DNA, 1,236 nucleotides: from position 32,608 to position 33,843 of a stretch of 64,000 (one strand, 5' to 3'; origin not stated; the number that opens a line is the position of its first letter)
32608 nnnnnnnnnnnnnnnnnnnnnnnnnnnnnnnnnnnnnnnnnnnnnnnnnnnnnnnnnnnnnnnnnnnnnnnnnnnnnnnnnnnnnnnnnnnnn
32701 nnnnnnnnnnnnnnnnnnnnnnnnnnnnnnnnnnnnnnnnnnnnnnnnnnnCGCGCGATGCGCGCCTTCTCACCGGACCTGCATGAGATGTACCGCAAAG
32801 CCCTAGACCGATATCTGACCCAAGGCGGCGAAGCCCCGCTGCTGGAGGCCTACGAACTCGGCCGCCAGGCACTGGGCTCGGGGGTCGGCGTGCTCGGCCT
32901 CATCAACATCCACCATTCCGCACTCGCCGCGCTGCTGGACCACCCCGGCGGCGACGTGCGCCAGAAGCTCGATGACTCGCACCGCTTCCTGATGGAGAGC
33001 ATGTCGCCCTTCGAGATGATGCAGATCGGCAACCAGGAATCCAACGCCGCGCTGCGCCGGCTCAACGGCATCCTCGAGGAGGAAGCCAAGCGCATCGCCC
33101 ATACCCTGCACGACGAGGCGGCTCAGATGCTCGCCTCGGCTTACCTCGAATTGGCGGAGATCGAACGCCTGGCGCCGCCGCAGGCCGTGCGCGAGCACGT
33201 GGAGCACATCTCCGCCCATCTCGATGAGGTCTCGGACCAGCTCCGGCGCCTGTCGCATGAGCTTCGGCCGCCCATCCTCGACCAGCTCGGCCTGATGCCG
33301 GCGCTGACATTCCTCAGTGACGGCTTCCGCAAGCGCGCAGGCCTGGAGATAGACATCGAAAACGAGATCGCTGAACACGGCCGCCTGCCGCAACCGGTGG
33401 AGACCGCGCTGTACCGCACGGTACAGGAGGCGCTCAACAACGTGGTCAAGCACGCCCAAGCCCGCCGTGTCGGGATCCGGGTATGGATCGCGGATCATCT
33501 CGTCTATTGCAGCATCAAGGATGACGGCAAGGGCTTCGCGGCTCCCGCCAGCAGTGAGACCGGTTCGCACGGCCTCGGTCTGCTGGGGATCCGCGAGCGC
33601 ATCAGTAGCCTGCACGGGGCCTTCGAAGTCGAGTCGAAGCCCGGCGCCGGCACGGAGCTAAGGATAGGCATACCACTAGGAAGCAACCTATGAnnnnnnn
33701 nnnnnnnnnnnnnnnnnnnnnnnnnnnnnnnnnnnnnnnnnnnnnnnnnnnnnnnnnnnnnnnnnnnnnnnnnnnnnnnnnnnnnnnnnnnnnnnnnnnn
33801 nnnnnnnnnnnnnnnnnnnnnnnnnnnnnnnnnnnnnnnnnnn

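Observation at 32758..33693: RsbU N-terminal (RsbT-docking) domain fused to a HisKA_3 kinase: partner-switching input converted into His-Asp phosphorelay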

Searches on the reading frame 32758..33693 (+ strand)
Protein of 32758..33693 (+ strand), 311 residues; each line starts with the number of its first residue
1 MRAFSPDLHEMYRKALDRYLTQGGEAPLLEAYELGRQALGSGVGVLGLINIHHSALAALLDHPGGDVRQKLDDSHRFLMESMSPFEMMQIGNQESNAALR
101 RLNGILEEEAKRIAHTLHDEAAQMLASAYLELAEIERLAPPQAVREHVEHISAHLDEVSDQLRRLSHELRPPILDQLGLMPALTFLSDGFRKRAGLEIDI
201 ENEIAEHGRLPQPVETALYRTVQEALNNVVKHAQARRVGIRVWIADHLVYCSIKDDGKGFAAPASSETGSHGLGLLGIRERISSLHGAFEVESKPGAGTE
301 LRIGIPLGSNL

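Call 3: search_protein_families(library=pfam, proteins=[window:32758-33693:+], max_evalue=1)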
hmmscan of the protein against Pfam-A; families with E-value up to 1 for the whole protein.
window:32758-33693:+ (311 aa): 9 families
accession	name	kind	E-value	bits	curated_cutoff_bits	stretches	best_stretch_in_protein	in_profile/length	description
PF02518.31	HATPase_c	-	8.9e-15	55.5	26.4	1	215-307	3-109/111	Histidine kinase-, DNA gyrase B-, and HSP90-like ATPase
PF08673.15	RsbU_N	-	8.2e-12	45.6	25.5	1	11-87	2-74/75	Phosphoserine phosphatase RsbU, N-terminal domain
PF07730.19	HisKA_3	-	4.3e-11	43.6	24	1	111-173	3-67/68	Histidine kinase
PF13581.12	HATPase_c_2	-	1.2e-06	29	27.4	1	203-291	17-114/127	Histidine kinase-like ATPase domain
PF06428.16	Sec2p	-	0.026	14.9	28.5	1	104-167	17-78/92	GDP/GTP exchange factor Sec2p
PF19840.4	DUF6317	-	0.029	15.6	27.4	0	142-208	6-71/100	Family of unknown function (DUF6317)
PF14197.11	Cep57_CLD_2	-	0.11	13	27.1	1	93-135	9-50/67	Centrosome localisation domain of PPC89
PF14501.12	HATPase_c_5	-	0.12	12.7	22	1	223-294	11-91/102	GHKL domain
PF00557.29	Peptidase_M24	-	0.21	11.8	23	1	213-286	104-169/208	Metallopeptidase family M24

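Call 4: search_protein_families(library=ncbifam, proteins=[window:32758-33693:+], max_evalue=1)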
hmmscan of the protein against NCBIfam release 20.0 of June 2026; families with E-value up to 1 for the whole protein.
window:32758-33693:+ (311 aa): 34 families (the best 25 are shown)
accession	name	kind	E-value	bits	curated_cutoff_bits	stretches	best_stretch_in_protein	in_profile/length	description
NF052443.1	SensHisKinMctS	equivalog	1.1e-44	152.6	700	1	98-308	239-449/457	two-component system sensor histidine kinase MctS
NF008649.0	PRK11644.1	equivalog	4.1e-32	111.6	408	1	107-306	301-495/499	signal transduction histidine-protein kinase/phosphatase UhpB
NF052531.1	Strep_LiaS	equivalog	5e-27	95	450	1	92-307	115-327/328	envelope stress sensor histidine kinase LiaS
NF007896.0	PRK10600.1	equivalog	6.9e-21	74.5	578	1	105-303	386-581/598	nitrate/nitrite two-component system sensor histidine kinase NarX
NF008184.0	PRK10935.1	equivalog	6.9e-19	67.9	553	1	77-305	333-557/565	nitrate/nitrite two-component system sensor histidine kinase NarQ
NF047786.1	his_kin_MadS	equivalog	1.2e-16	60.8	500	1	93-306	216-434/434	MadS family sensor histidine kinase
NF047322.1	HK_morpho_MacS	equivalog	7.7e-12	45.1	300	1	107-306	180-367/367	MacS family sensor histidine kinase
NF008298.1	PRK11086.1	subfamily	1.3e-06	27.2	520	1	221-308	431-526/529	DcuS/MalK family sensor histidine kinase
NF033792.0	ActS_PrrB_HisK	equivalog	2.2e-05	23.5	350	1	132-263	224-356/423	ActS/PrrB/RegB family redox-sensitive histidine kinase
NF010411.0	PRK13837.1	equivalog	8.2e-05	20.8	647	1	271-309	639-677/828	two-component system VirA-like sensor kinase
TIGR02916.1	PEP_his_kin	equivalog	0.00012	20.8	300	1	146-306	515-679/679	XrtA/PEP-CTERM system histidine kinase PrsK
NF011874.0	PRK15347.1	equivalog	0.0007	17.7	852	1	226-307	522-614/921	two component system sensor kinase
TIGR02966.1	phoR_proteo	equivalog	0.0012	17.9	334.2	1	214-303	226-331/333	phosphate regulon sensor histidine kinase PhoR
NF041045.1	RsbA_anti_sig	subfamily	0.0017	17.7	210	1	204-264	201-259/303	anti-sigma factor RsbA family regulatory protein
NF041947.1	LuxQ_Vibrio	equivalog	0.0017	16.3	1200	1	267-307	656-696/843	quorum-sensing autoinducer 2 sensor kinase/phosphatase LuxQ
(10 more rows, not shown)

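Call 11: find_homologous_proteins(query=window:32758-33693:+, max_evalue=0.00001)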
Query window:32758-33693:+ (311 aa): 2650 proteins with E <= 0.00001 among 8000 candidates; the best 120 are listed.
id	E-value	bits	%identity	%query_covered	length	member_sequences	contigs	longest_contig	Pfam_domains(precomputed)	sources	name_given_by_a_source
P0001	8.3e-193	658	97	100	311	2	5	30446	PF08673.16,PF13581.13,PF07730.20,PF02518.32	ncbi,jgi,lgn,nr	ncbi:MAG TPA: ATP-binding protein [Gammaproteobacteria bacterium]|jgi:signal transduction histidine 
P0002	1.6e-152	525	78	100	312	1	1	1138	PF08673.16,PF13581.13,PF07730.20,PF02518.32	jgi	jgi:signal transduction histidine kinase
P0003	1.1e-144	500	74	100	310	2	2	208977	PF08673.16,PF13581.13,PF07730.20,PF02518.32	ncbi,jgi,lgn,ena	-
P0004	4.1e-144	498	73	100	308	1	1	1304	PF08673.16,PF13581.13,PF07730.20,PF02518.32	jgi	jgi:signal transduction histidine kinase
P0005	3.4e-141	488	73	100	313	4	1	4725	PF08673.16,PF13581.13,PF07730.20,PF02518.32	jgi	jgi:signal transduction histidine kinase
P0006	3.4e-138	478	70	100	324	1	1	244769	PF08673.16,PF13581.13,PF07730.20,PF02518.32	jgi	jgi:signal transduction histidine kinase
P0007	1.7e-137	476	71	99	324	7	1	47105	PF08673.16,PF13581.13,PF07730.20,PF02518.32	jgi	jgi:signal transduction histidine kinase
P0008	5.4e-137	474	69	100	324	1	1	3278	PF08673.16,PF13581.13,PF07730.20,PF02518.32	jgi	jgi:signal transduction histidine kinase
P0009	5.4e-137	474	71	100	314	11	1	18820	PF08673.16,PF13581.13,PF07730.20,PF02518.32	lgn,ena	-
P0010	5.6e-137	474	70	100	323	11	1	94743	PF08673.16,PF13581.13,PF07730.20,PF02518.32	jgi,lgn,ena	jgi:signal transduction histidine kinase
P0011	1.5e-136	473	69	100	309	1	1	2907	PF08673.16,PF13581.13,PF07730.20,PF02518.32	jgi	jgi:signal transduction histidine kinase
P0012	4.0e-136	472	69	99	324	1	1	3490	PF08673.16,PF13581.13,PF07730.20,PF02518.32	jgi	jgi:signal transduction histidine kinase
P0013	9.0e-136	470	70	100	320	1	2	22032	PF08673.16,PF13581.13,PF07730.20,PF02518.32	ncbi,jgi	ncbi:MAG TPA: ATP-binding protein [Gammaproteobacteria bacterium]|jgi:signal transduction histidine 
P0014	1.9e-135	469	71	100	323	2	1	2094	PF08673.16,PF13581.13,PF07730.20,PF02518.32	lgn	-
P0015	5.2e-135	468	70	100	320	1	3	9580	PF08673.16,PF13581.13,PF07730.20,PF02518.32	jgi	jgi:signal transduction histidine kinase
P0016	1.2e-134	467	70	99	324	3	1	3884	PF08673.16,PF13581.13,PF07730.20,PF02518.32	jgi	jgi:signal transduction histidine kinase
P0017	1.2e-134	467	69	99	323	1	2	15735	PF08673.16,PF13581.13,PF07730.20,PF02518.32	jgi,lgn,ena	-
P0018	2.7e-134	466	70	100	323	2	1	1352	PF08673.16,PF13581.13,PF07730.20,PF02518.32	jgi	-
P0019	7.4e-134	464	71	100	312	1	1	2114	PF08673.16,PF13581.13,PF07730.20,PF02518.32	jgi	jgi:signal transduction histidine kinase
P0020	1.1e-133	464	69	100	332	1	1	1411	PF08673.16,PF13581.13,PF07730.20,PF02518.32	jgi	jgi:signal transduction histidine kinase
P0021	3.2e-133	462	69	100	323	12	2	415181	PF08673.16,PF13581.13,PF07730.20,PF02518.32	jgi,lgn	jgi:signal transduction histidine kinase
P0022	7.5e-133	461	70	98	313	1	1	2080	PF08673.16,PF13581.13,PF07730.20,PF02518.32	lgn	-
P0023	1.2e-132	460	71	98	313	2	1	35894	PF08673.16,PF13581.13,PF07730.20,PF02518.32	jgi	-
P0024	3.4e-132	459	69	100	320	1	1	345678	PF08673.16,PF13581.13,PF07730.20,PF02518.32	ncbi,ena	-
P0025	3.5e-132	459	70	99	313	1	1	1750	PF08673.16,PF13581.13,PF07730.20,PF02518.32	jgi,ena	-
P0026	4.1e-132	458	69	98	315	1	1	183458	PF08673.16,PF13581.13,PF07730.20,PF02518.32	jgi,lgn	jgi:signal transduction histidine kinase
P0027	1.2e-131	457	69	99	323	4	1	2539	PF08673.16,PF13581.13,PF07730.20,PF02518.32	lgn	-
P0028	1.5e-130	453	69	98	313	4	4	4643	PF08673.16,PF13581.13,PF07730.20,PF02518.32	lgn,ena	-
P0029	1.6e-130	453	68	100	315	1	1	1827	PF08673.16,PF13581.13,PF07730.20,PF02518.32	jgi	jgi:signal transduction histidine kinase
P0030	2.5e-130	453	68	100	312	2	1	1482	PF08673.16,PF13581.13,PF07730.20,PF02518.32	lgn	-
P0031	1.2e-129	450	68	100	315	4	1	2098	PF08673.16,PF13581.13,PF07730.20,PF02518.32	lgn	-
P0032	2.0e-128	446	68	99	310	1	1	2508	PF08673.16,PF13581.13,PF07730.20,PF02518.32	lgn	-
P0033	1.0e-127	444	67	100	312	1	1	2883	PF08673.16,PF13581.13,PF07730.20,PF02518.32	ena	-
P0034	5.0e-127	442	68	100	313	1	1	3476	PF08673.16,PF13581.13,PF07730.20,PF02518.32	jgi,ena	-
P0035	9.2e-127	441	68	100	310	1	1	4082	PF08673.16,PF13581.13,PF07730.20,PF02518.32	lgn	-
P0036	3.4e-125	436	66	100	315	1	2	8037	PF08673.16,PF13581.13,PF07730.20,PF02518.32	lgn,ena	-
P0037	8.3e-125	434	67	97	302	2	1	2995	PF08673.16,PF13581.13,PF07730.20,PF02518.32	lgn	-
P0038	1.0e-123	431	65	100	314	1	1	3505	PF08673.16,PF13581.13,PF07730.20,PF02518.32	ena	-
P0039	1.2e-123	431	67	96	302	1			PF08673.16,PF13581.13,PF07730.20,PF02518.32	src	-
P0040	1.8e-123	430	65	99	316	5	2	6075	PF08673.16,PF13581.13,PF07730.20,PF02518.32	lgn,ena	-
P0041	3.2e-123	429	66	100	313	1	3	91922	PF08673.16,PF13581.13,PF07730.20,PF02518.32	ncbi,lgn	-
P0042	1.4e-121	424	65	98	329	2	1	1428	PF08673.16,PF13581.13,PF07730.20,PF02518.32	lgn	-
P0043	1.2e-119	418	64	99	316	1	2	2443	PF08673.16,PF13581.13,PF07730.20,PF02518.32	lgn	-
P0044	2.0e-119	417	64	98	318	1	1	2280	PF08673.16,PF13581.13,PF07730.20,PF02518.32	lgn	-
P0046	9.4e-119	415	63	99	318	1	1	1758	PF08673.16,PF13581.13,PF07730.20,PF02518.32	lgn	-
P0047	7.6e-118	412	63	98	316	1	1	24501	PF08673.16,PF13581.13,PF07730.20,PF02518.32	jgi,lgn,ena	-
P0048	9.4e-118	411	65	99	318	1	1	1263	PF08673.16,PF13581.13,PF07730.20,PF02518.32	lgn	-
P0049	2.4e-117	410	62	99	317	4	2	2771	PF08673.16,PF13581.13,PF07730.20,PF02518.32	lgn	-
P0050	4.3e-117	409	67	93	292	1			PF08673.16,PF13581.13,PF07730.20,PF02518.32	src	-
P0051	3.8e-116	406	64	99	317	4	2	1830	PF08673.16,PF13581.13,PF07730.20,PF02518.32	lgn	-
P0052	4.8e-116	406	63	99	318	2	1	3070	PF08673.16,PF13581.13,PF07730.20,PF02518.32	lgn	-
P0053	3.1e-115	403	63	98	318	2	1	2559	PF08673.16,PF13581.13,PF07730.20,PF02518.32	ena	-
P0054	7.3e-115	402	63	98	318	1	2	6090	PF08673.16,PF13581.13,PF07730.20,PF02518.32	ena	-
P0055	1.7e-114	401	62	99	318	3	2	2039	PF08673.16,PF13581.13,PF07730.20,PF02518.32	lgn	-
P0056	4.1e-114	399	64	99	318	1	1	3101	PF08673.16,PF13581.13,PF07730.20,PF02518.32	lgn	-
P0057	5.2e-113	396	63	100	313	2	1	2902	PF08673.16,PF13581.13,PF07730.20,PF02518.32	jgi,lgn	jgi:signal transduction histidine kinase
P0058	4.1e-112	393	63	98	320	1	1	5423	PF08673.16,PF13581.13,PF07730.20,PF02518.32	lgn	-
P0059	2.3e-111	390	60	100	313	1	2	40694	PF08673.16,PF13581.13,PF02518.32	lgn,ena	-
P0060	2.8e-111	390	61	98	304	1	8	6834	PF08673.16,PF13581.13,PF07730.20,PF02518.32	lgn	-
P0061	2.5e-110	387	60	99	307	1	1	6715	PF08673.16,PF13581.13,PF07730.20,PF02518.32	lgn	-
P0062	3.5e-110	386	61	100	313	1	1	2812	PF08673.16,PF13581.13,PF07730.20,PF02518.32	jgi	jgi:signal transduction histidine kinase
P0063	5.5e-109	383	60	99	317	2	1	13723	PF08673.16,PF13581.13,PF07730.20,PF02518.32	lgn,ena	-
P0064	4.7e-108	379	61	95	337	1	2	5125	PF08673.16,PF13581.13,PF02518.32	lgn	-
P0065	1.1e-107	378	59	98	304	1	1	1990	PF08673.16,PF13581.13,PF07730.20,PF02518.32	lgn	-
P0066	1.3e-107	378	61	98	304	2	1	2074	PF08673.16,PF13581.13,PF07730.20,PF02518.32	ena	-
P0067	1.6e-107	378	59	100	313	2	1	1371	PF08673.16,PF13581.13,PF02518.32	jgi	-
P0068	3.4e-107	377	59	98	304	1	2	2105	PF08673.16,PF13581.13,PF07730.20,PF02518.32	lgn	-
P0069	3.5e-107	377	59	98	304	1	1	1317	PF08673.16,PF13581.13,PF07730.20,PF02518.32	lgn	-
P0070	6.2e-107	376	59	99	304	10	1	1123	PF08673.16,PF13581.13,PF07730.20,PF02518.32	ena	-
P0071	6.3e-107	376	59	98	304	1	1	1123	PF08673.16,PF13581.13,PF07730.20,PF02518.32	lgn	-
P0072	9.1e-107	375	60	98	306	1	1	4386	PF08673.16,PF13581.13,PF07730.20,PF02518.32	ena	-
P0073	5.0e-106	373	58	98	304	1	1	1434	PF08673.16,PF13581.13,PF07730.20,PF02518.32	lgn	-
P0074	7.4e-106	372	59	99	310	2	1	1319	PF08673.16,PF13581.13,PF07730.20,PF02518.32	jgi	jgi:signal transduction histidine kinase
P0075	8.5e-106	372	59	98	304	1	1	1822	PF08673.16,PF13581.13,PF07730.20,PF02518.32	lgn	-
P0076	1.0e-105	372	58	99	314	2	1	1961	PF08673.16,PF13581.13,PF07730.20,PF02518.32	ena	-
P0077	4.5e-105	370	59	98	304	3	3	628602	PF08673.16,PF13581.13,PF07730.20,PF02518.32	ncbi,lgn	ncbi:MAG: ATP-binding protein [Gammaproteobacteria bacterium]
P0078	2.7e-104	367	58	98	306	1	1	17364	PF08673.16,PF13581.13,PF07730.20,PF02518.32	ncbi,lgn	ncbi:MAG: ATP-binding protein [Gammaproteobacteria bacterium]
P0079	9.8e-104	365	58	98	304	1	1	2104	PF08673.16,PF13581.13,PF07730.20,PF02518.32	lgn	-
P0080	1.6e-103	365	56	100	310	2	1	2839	PF08673.16,PF13581.13,PF07730.20,PF02518.32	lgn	-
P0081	4.3e-103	363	55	97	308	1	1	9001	PF08673.16,PF13581.13,PF07730.20,PF02518.32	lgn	-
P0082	7.4e-103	362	57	97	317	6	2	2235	PF08673.16,PF13581.13,PF07730.20,PF02518.32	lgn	-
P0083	7.5e-103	362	57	99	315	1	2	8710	PF08673.16,PF13581.13,PF07730.20,PF02518.32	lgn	-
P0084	2.7e-102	361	57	98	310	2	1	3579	PF08673.16,PF13581.13,PF07730.20,PF02518.32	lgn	-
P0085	2.9e-102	360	57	98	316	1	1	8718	PF08673.16,PF13581.13,PF07730.20,PF02518.32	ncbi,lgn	ncbi:MAG: ATP-binding protein [Gammaproteobacteria bacterium]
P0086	2.9e-102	360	58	97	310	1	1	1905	PF08673.16,PF13581.13,PF07730.20,PF02518.32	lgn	-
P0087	4.0e-102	360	57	97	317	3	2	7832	PF08673.16,PF13581.13,PF07730.20,PF02518.32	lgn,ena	-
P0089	1.3e-101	358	58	99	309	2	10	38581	PF08673.16,PF13581.13,PF07730.20,PF02518.32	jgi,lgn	jgi:signal transduction histidine kinase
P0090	1.5e-101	358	58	97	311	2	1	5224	PF08673.16,PF07730.20,PF02518.32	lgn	-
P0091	1.9e-101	358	57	97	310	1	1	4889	PF08673.16,PF13581.13,PF07730.20,PF02518.32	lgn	-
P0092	8.5e-101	356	57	99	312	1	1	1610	PF08673.16,PF13581.13,PF07730.20,PF02518.32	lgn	-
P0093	1.5e-100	355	56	98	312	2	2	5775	PF08673.16,PF13581.13,PF07730.20,PF02518.32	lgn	-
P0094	2.5e-99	351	57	97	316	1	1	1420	PF08673.16,PF13581.13,PF07730.20,PF02518.32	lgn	-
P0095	2.0e-98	348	56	97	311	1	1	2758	PF08673.16,PF13581.13,PF07730.20,PF02518.32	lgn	-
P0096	9.5e-98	346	57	98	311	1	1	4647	PF08673.16,PF13581.13,PF07730.20,PF02518.32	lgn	-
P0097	9.8e-98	346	57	100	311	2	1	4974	PF08673.16,PF07730.20,PF02518.32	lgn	-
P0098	2.1e-97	345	55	99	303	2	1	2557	PF08673.16,PF13581.13,PF07730.20,PF02518.32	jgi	jgi:signal transduction histidine kinase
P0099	5.3e-97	343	55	97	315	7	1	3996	PF08673.16,PF13581.13,PF02518.32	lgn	-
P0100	6.5e-97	343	59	93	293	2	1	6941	PF08673.16,PF07730.20,PF02518.32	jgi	jgi:signal transduction histidine kinase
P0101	3.2e-96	341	56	97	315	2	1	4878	PF08673.16,PF13581.13,PF07730.20,PF02518.32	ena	-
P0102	4.6e-95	337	56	96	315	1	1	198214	PF08673.16,PF13581.13,PF07730.20,PF02518.32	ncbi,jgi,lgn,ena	-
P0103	5.4e-95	337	67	78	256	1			PF08673.16,PF07730.20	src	-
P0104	7.5e-95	336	57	96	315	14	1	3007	PF08673.16,PF13581.13,PF07730.20,PF02518.32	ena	-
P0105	1.2e-94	335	55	97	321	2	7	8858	PF08673.16,PF13581.13,PF02518.32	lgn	-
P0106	4.6e-94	334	56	97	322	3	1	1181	PF08673.16,PF13581.13,PF07730.20,PF02518.32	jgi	jgi:signal transduction histidine kinase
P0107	1.8e-93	332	53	97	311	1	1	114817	PF08673.16,PF07730.20,PF02518.32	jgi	jgi:signal transduction histidine kinase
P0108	1.3e-92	329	57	95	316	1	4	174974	PF08673.16,PF13581.13,PF07730.20,PF02518.32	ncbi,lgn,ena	-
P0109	1.7e-92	328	54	96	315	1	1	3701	PF08673.16,PF13581.13,PF07730.20,PF02518.32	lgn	-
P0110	3.6e-92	327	53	98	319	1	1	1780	PF08673.16,PF13581.13,PF07730.20,PF02518.32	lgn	-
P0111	4.3e-92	327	54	95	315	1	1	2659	PF08673.16,PF13581.13,PF07730.20,PF02518.32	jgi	jgi:signal transduction histidine kinase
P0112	5.3e-92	327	53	97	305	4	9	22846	PF08673.16,PF13581.13,PF07730.20,PF02518.32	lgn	-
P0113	7.1e-92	326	56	93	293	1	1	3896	PF08673.16,PF07730.20,PF02518.32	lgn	-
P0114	1.4e-91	325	52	97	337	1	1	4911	PF08673.16,PF13581.13,PF07730.20,PF02518.32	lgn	-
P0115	3.7e-91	324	54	97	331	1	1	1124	PF08673.16,PF13581.13,PF07730.20,PF02518.32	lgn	-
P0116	3.8e-91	324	53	96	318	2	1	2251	PF08673.16,PF13581.13,PF07730.20,PF02518.32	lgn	-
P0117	4.2e-91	324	53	97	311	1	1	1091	PF08673.16,PF13581.13,PF07730.20,PF02518.32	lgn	-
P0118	4.9e-91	324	53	99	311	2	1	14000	PF08673.16,PF13581.13,PF02518.32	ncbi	ncbi:MAG: ATP-binding protein [Terriglobia bacterium]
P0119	6.0e-91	323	51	97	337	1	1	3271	PF08673.16,PF13581.13,PF07730.20,PF02518.32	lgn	-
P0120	1.1e-90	323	53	97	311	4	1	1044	PF08673.16,PF13581.13,PF02518.32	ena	-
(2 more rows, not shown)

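Call 12: search_solved_structures(query=window:32758-33693:+, max_evalue=0.01, show_alignments=2)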
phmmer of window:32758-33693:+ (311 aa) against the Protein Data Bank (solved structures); distinct sequences matched with E-value up to 0.01: 11.
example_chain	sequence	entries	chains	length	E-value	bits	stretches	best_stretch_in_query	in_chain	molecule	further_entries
4gt8_A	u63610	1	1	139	1.1e-11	48.3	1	200-308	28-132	Sensor protein vraS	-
7ssj_A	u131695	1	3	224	1.2e-09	41.6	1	99-308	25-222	Sensor histidine kinase DesK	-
3gig_A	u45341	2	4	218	1.4e-09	41.3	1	105-308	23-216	Sensor histidine kinase desK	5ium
3ehf_A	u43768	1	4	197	1.7e-09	41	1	104-308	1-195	Sensor kinase (YocF protein)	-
3gie_A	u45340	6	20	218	1.7e-08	37.8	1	105-308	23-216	Sensor histidine kinase desK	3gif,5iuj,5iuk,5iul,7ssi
3ehh_A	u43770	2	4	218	8.2e-08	35.6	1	108-308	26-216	Sensor kinase (YocF protein)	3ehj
3ehg_A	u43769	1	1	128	1.4e-07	34.8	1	215-308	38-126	Sensor kinase (YocF protein)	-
8sbm_A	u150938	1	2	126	6.9e-07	32.5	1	220-308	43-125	GAF domain-containing protein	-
3zxo_A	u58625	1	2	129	9.9e-07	32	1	220-308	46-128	REDOX SENSOR HISTIDINE KINASE RESPONSE REGULATOR DEVS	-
3zxq_A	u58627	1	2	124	2.8e-06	30.5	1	221-307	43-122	HYPOXIA SENSOR HISTIDINE KINASE RESPONSE REGULATOR DOST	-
7rdr_A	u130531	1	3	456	0.0027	20.7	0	119-167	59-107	Circular tendon repeat protein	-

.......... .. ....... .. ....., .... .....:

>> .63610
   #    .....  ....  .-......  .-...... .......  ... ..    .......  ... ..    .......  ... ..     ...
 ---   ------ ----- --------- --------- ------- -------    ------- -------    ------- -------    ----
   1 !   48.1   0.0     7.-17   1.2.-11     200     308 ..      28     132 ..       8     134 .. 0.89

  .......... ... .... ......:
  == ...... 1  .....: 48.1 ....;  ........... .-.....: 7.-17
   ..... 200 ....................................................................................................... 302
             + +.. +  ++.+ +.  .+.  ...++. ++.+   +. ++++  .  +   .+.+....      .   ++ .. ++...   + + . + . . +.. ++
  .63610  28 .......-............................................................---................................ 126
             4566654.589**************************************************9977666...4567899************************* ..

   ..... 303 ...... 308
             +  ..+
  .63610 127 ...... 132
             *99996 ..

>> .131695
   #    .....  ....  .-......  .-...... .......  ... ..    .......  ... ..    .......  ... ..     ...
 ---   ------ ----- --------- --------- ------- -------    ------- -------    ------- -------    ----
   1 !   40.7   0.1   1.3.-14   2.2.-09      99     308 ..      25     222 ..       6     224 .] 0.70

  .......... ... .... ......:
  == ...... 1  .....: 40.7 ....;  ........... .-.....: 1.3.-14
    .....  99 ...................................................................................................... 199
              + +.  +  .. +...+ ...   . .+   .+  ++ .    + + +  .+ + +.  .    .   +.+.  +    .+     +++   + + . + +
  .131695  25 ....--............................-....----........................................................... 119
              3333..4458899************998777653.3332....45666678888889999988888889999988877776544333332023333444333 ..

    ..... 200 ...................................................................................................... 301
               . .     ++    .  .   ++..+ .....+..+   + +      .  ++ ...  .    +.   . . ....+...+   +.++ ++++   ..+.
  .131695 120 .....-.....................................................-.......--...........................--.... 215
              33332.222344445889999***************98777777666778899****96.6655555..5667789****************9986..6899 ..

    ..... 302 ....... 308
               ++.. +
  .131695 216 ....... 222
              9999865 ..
